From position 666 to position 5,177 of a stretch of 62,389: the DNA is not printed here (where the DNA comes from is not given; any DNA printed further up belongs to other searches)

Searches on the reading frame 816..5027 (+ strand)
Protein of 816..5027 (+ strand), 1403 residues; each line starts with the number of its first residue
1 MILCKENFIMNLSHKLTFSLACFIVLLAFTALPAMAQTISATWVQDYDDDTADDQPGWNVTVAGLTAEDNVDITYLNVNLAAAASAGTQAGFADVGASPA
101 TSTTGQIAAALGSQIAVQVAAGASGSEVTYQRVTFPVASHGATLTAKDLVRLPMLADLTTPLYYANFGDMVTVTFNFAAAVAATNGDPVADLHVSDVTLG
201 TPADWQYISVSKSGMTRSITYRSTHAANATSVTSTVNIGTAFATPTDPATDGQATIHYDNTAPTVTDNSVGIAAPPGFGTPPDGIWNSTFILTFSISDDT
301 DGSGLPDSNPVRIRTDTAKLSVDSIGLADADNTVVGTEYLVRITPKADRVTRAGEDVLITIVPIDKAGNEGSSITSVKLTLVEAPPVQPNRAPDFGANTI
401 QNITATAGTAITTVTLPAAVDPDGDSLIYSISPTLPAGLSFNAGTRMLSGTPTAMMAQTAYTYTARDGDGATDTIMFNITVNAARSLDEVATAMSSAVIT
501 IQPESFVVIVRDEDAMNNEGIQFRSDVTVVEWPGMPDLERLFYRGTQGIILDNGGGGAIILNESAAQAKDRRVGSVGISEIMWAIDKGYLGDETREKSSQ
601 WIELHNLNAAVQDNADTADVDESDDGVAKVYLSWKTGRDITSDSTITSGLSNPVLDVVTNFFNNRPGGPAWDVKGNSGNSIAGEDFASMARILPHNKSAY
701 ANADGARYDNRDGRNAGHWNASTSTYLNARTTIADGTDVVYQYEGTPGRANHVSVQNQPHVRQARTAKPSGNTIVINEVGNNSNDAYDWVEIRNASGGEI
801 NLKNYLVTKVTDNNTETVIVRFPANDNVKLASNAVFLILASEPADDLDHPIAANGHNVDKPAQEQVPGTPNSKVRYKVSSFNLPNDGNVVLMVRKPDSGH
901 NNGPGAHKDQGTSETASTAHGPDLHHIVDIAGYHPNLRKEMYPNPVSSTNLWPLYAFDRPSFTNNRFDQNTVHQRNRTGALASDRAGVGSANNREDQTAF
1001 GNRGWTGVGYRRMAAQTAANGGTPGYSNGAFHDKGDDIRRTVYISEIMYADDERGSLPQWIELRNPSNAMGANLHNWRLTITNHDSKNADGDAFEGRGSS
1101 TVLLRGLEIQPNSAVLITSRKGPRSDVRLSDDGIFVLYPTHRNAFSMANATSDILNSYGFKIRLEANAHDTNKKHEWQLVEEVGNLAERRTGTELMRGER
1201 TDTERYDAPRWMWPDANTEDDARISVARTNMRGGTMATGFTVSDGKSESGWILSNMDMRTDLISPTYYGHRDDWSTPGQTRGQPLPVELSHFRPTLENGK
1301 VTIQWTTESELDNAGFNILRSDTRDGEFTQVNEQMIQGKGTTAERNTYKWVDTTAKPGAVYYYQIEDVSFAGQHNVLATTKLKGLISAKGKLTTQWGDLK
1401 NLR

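Call 16: search_protein_families(library=pfam, proteins=[window:816-5027:+], max_evalue=0.001)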
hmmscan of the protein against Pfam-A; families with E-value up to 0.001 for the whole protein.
window:816-5027:+ (1403 aa): 3 families
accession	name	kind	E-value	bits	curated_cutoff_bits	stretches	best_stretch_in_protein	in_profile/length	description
PF00932.25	LTD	-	4.3e-18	66.1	34.3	2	769-853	3-74/109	Lamin Tail Domain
PF05345.18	He_PIG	-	9.8e-13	48.8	24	1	397-482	5-96/96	Putative Ig domain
PF17963.7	Big_9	-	3.9e-07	31.3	23.6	1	390-480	1-89/89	Bacterial Ig domain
